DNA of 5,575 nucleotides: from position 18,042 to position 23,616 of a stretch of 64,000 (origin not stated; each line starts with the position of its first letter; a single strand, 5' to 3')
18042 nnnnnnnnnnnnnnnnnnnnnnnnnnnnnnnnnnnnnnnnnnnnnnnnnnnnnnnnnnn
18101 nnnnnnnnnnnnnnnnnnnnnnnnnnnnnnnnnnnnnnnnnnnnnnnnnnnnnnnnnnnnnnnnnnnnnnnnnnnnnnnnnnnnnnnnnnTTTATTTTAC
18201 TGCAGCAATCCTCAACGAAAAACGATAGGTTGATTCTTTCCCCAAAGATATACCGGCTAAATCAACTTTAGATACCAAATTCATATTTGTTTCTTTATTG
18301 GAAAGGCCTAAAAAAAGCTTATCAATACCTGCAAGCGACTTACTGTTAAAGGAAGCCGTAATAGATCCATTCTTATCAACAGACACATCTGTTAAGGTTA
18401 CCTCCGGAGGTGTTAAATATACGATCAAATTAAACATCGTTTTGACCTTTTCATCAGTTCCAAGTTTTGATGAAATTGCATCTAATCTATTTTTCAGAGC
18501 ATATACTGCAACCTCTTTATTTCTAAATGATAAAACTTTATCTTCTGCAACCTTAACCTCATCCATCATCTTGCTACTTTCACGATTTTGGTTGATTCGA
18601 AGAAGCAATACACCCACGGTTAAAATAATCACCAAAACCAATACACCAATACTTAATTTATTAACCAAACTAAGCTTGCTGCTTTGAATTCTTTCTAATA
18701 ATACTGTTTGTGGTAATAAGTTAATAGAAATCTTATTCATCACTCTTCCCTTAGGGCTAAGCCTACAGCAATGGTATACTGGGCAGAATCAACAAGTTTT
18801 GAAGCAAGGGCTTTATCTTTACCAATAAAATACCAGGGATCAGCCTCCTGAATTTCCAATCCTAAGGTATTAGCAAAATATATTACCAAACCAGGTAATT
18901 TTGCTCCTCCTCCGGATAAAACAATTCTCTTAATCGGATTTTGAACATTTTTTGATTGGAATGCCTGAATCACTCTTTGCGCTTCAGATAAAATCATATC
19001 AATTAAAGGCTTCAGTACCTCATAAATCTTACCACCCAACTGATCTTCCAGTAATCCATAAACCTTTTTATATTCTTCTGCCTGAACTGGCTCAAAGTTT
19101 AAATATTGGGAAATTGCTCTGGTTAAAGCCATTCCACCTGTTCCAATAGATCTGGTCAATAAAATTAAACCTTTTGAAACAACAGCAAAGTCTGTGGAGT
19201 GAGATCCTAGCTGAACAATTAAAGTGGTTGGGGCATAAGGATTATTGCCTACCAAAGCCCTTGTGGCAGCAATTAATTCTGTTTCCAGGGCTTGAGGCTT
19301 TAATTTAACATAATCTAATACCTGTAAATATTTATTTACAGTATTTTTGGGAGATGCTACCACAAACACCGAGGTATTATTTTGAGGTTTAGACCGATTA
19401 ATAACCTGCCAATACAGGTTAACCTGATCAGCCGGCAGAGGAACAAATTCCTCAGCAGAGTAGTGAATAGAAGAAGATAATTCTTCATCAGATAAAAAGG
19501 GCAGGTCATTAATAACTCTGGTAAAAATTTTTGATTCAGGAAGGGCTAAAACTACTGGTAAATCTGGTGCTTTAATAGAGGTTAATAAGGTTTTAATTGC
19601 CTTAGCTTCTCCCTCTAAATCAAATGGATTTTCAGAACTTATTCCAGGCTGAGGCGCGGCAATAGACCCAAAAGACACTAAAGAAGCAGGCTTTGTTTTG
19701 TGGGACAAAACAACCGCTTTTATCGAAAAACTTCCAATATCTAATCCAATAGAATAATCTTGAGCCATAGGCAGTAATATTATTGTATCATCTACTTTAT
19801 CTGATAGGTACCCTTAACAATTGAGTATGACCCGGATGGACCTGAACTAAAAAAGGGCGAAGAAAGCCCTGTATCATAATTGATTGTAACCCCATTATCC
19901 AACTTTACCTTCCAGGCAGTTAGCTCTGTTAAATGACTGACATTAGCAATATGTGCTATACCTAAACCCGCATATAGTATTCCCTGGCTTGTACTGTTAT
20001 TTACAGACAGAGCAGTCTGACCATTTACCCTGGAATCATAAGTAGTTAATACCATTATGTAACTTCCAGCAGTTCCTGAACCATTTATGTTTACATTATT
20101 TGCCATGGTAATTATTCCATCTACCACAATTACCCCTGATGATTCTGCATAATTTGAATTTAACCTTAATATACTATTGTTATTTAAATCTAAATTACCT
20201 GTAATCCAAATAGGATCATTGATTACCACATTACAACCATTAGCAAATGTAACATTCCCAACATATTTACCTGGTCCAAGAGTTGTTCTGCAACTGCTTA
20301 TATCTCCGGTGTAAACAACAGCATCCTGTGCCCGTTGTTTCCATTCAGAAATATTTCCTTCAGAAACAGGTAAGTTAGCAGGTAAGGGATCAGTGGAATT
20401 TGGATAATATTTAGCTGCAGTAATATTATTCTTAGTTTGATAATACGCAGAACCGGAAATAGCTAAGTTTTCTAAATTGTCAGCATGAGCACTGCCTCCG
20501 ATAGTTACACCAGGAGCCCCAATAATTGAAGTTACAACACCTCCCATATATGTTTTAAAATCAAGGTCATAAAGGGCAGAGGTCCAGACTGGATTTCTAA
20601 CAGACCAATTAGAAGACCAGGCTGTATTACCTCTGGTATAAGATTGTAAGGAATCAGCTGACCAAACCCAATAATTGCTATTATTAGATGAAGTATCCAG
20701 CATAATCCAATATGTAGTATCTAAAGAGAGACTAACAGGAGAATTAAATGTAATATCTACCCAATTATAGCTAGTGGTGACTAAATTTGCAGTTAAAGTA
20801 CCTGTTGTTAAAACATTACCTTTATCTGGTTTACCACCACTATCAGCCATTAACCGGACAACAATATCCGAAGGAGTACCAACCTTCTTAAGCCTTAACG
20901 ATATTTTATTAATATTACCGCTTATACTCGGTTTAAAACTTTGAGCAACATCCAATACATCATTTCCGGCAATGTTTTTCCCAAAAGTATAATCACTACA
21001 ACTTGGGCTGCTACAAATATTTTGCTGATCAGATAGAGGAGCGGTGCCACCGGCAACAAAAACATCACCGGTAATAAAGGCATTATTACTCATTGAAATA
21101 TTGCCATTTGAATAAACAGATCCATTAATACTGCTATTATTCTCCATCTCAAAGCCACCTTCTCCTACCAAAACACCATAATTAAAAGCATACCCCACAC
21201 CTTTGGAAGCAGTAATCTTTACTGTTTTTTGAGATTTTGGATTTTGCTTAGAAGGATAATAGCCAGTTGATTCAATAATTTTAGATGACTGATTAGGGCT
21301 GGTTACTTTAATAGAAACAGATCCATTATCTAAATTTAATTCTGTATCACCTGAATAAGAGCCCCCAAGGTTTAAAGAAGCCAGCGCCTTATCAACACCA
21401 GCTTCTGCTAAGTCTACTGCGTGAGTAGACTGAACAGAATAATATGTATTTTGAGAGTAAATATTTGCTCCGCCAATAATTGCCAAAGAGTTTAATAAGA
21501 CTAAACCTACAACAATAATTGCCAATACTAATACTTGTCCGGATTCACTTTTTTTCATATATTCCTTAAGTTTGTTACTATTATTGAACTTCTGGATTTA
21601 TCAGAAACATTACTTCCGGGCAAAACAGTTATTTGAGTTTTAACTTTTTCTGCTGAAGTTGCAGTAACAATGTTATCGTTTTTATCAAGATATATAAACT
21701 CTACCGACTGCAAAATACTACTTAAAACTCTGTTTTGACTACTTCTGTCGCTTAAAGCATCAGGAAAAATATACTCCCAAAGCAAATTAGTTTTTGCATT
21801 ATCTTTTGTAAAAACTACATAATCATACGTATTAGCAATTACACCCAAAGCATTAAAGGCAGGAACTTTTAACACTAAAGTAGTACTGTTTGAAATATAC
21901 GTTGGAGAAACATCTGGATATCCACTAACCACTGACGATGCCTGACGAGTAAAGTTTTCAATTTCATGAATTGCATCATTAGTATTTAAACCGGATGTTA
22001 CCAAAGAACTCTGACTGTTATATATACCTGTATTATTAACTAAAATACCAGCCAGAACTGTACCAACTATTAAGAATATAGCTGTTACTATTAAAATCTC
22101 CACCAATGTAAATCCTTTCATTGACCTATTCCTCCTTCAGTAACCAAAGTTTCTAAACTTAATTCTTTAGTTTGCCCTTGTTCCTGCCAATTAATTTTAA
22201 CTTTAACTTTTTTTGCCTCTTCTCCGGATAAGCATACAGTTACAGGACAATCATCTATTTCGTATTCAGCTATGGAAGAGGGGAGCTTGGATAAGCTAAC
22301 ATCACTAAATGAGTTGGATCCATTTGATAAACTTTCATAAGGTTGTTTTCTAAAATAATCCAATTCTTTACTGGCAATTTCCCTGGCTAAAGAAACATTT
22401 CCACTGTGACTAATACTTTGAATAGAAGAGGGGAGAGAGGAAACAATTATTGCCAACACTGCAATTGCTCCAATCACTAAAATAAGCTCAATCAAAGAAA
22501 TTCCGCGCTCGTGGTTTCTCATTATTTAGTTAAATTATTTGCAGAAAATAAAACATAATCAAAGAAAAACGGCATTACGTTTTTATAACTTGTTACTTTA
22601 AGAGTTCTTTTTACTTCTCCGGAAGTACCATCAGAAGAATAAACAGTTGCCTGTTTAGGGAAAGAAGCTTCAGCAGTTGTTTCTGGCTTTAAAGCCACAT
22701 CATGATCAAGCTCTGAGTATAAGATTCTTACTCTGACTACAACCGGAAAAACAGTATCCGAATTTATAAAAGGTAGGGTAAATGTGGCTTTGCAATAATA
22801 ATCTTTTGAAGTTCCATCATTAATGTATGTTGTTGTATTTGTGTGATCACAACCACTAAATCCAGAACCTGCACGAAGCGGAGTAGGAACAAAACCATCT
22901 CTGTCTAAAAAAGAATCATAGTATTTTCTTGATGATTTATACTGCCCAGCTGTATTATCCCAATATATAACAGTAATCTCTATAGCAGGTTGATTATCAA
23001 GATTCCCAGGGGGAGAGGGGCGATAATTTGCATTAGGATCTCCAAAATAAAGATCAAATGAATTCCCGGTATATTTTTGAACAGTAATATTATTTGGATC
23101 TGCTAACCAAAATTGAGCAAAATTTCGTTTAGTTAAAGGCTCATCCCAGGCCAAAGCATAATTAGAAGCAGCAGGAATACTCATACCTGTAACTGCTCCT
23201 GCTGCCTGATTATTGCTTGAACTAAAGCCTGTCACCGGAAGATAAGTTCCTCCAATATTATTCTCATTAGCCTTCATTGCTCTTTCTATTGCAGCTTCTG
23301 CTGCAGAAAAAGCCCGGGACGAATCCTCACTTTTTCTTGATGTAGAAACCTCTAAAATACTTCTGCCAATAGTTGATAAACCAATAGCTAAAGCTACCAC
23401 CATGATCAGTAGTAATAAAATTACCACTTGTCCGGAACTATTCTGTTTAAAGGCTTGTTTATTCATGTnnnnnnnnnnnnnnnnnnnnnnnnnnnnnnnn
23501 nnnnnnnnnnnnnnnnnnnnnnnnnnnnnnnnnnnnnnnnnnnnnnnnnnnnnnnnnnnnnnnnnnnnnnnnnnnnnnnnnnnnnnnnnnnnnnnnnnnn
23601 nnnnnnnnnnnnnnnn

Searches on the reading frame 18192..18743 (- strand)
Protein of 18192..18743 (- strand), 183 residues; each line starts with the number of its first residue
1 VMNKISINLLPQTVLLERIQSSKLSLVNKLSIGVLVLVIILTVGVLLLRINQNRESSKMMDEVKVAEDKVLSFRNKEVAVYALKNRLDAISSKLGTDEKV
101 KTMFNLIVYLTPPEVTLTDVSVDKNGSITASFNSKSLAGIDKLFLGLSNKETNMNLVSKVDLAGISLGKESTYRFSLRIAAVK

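Call 5: search_protein_families(library=pfam, proteins=[window:18192-18743:-], max_evalue=0.01)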
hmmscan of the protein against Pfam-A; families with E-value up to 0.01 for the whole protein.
window:18192-18743:- (183 aa): 0 families

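Call 63: search_protein_families(library=ncbifam, proteins=[window:18192-18743:-], max_evalue=1)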
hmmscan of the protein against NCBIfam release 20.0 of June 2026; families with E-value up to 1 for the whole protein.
window:18192-18743:- (183 aa): 1 family
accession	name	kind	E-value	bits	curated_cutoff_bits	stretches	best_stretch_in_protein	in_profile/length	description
NF045999.1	MAG1140_fam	equivalog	0.035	14.3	35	1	23-85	1-62/126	MAG1140 family protein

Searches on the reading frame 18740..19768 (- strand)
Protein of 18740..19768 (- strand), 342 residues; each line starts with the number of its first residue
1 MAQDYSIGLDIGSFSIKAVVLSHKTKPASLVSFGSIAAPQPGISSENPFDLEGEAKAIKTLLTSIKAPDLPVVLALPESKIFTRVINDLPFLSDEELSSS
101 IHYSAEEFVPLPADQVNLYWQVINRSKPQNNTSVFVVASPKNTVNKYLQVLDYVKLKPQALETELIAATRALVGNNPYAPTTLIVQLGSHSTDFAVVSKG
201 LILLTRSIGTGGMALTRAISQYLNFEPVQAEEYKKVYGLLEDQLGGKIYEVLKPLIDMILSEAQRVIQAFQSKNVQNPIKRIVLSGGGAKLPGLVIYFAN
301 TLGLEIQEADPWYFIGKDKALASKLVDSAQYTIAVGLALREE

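Call 5: search_protein_families(library=pfam, proteins=[window:18740-19768:-], max_evalue=0.01)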
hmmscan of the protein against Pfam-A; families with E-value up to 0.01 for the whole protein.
window:18740-19768:- (342 aa): 4 families
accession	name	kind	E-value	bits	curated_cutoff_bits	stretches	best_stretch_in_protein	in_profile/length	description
PF11104.14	PilM_2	-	3.4e-46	158.2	27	1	8-341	1-339/340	Type IV pilus assembly protein PilM;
PF14450.12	FtsA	-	3.5e-11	44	31.8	1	184-336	2-127/127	Cell division protein FtsA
PF06723.19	MreB_Mbl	-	4.6e-10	39.3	27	1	180-223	145-188/327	MreB/Mbl protein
PF25216.1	Volactin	-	0.0026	17.7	35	1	180-302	166-291/321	Volactin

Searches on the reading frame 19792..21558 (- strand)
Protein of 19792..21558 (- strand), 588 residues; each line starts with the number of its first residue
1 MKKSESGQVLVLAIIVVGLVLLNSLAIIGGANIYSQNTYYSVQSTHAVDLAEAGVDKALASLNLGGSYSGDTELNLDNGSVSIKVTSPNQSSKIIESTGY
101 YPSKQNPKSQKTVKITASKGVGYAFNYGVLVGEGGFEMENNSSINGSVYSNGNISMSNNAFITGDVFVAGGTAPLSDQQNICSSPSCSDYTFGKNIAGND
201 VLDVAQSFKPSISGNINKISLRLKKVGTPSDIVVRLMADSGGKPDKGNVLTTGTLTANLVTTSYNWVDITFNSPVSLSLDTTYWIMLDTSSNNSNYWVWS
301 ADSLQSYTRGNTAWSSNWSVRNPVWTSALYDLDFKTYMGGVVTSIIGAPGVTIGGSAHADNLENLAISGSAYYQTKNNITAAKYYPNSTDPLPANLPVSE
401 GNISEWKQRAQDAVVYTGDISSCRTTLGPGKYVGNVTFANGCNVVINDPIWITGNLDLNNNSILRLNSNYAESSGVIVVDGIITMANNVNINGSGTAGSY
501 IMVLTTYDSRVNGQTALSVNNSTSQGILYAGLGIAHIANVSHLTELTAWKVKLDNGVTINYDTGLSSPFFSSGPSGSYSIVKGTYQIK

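Call 5: search_protein_families(library=pfam, proteins=[window:19792-21558:-], max_evalue=0.01)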
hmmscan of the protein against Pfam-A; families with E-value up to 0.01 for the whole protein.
window:19792-21558:- (588 aa): 1 family
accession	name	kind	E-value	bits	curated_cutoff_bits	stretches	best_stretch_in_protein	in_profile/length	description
PF13313.11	DUF4082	-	0.00041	20.8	28.4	1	207-292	20-95/143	Domain of unknown function (DUF4082)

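Call 63: search_protein_families(library=ncbifam, proteins=[window:19792-21558:-], max_evalue=1)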
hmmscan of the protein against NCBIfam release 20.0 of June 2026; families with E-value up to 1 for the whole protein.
window:19792-21558:- (588 aa): 2 families
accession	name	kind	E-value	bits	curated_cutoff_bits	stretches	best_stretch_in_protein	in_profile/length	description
NF041539.1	choice_anch_R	domain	7.8e-13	48.7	30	1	214-313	32-127/155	choice-of-anchor R domain-containing protein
NF047339.1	blaCSR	exception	0.074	12.2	600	1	523-570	165-212/295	CSR family subclass B3 metallo-beta-lactamase-like protein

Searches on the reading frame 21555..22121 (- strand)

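Call 3: search_protein_families(library=pfam, proteins=[window:21555-22121:-], max_evalue=0.01)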
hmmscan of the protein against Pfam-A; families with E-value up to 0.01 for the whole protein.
window:21555-22121:- (188 aa): 1 family
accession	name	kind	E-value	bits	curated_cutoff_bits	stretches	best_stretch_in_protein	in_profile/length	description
PF07963.17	N_methyl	-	7.2e-05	22.6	21.2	1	2-23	5-26/27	Prokaryotic N-terminal methylation motif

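Call 63: search_protein_families(library=ncbifam, proteins=[window:21555-22121:-], max_evalue=1)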
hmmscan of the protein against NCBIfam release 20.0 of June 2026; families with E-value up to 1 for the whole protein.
window:21555-22121:- (188 aa): 7 families
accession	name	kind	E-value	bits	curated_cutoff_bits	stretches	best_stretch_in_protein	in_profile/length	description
TIGR02532.1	IV_pilin_GFxxxE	domain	0.00038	20.2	16.3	1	2-23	2-23/24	prepilin-type N-terminal cleavage/methylation domain-containing protein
NF041013.1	T4P_ComGE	equivalog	0.0057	16.7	49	1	2-27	4-29/83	competence type IV pilus minor pilin ComGE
NF040982.1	ComGD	equivalog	0.04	14.3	70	1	2-23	2-22/139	competence type IV pilus minor pilin ComGD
NF041002.1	pilin_ComGF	equivalog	0.042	14.1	80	1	2-28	2-28/139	competence type IV pilus minor pilin ComGF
NF040999.1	pilin_ComGC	equivalog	0.059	13.6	75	1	2-17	2-17/84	competence type IV pilus major pilin ComGC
TIGR01708.2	typeII_sec_gspH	equivalog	0.074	13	80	1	2-28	2-25/169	type II secretion system minor pseudopilin GspH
NF006453.0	PRK08808.1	equivalog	0.14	11.2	295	1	1-60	6-61/211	type II secretion system protein J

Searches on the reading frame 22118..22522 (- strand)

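Call 3: search_protein_families(library=pfam, proteins=[window:22118-22522:-], max_evalue=0.01)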
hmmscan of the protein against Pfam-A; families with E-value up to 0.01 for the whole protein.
window:22118-22522:- (134 aa): 1 family
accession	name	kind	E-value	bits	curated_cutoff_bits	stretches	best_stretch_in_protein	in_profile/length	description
PF07963.17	N_methyl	-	0.00081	19.3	21.2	1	2-27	1-26/27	Prokaryotic N-terminal methylation motif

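Call 63: search_protein_families(library=ncbifam, proteins=[window:22118-22522:-], max_evalue=1)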
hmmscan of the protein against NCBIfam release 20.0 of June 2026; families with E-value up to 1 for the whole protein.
window:22118-22522:- (134 aa): 9 families
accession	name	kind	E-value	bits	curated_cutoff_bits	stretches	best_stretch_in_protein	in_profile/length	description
NF007862.0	PRK10574.1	equivalog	0.0096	16.1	138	1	3-34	2-31/145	prepilin peptidase-dependent pilin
NF047827.1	T3SSXpsH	equivalog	0.014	15.1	160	1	6-58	1-50/145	type II secretion system protein XpsH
TIGR02523.1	type_IV_pilV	equivalog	0.028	14.9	52.2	1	6-98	2-90/139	type IV pilus modification protein PilV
NF040999.1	pilin_ComGC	equivalog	0.03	14.5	75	1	6-51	2-48/84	competence type IV pilus major pilin ComGC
TIGR02205.1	septum_zipA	equivalog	0.15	12.1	119.65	1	12-38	4-30/284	cell division protein ZipA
TIGR02532.1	IV_pilin_GFxxxE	domain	0.19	11.7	16.3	1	6-27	2-23/24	prepilin-type N-terminal cleavage/methylation domain-containing protein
NF047828.1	T3SSXpsI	equivalog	0.2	11.7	150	0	6-58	2-55/132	type II secretion system protein XpsI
NF041775.1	typeIV_PilA_Myxo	equivalog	0.42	10.5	400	1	4-27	9-32/214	type IV pilin protein PilA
NF052591.1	ArlG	equivalog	0.81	9.7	110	0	8-40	4-36/148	archaellum stator protein ArlG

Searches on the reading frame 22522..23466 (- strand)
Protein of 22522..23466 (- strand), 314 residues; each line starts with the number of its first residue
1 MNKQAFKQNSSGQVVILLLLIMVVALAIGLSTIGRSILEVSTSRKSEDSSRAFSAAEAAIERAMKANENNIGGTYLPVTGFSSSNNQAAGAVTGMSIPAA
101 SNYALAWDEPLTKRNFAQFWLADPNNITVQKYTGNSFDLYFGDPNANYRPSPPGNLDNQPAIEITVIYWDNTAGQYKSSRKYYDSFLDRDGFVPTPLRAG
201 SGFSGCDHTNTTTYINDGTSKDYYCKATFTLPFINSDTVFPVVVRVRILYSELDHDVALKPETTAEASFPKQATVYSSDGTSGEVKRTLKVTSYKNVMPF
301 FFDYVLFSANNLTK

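Call 3: search_protein_families(library=pfam, proteins=[window:22522-23466:-], max_evalue=0.01)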
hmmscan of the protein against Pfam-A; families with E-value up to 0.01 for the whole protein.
window:22522-23466:- (314 aa): 1 family
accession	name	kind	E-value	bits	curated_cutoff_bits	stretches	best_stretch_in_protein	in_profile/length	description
PF14341.11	PilX_N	-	0.00012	22.4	25.5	1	11-61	1-51/51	PilX N-terminal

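Call 63: search_protein_families(library=ncbifam, proteins=[window:22522-23466:-], max_evalue=1)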
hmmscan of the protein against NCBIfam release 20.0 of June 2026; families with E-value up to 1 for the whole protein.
window:22522-23466:- (314 aa): 0 families
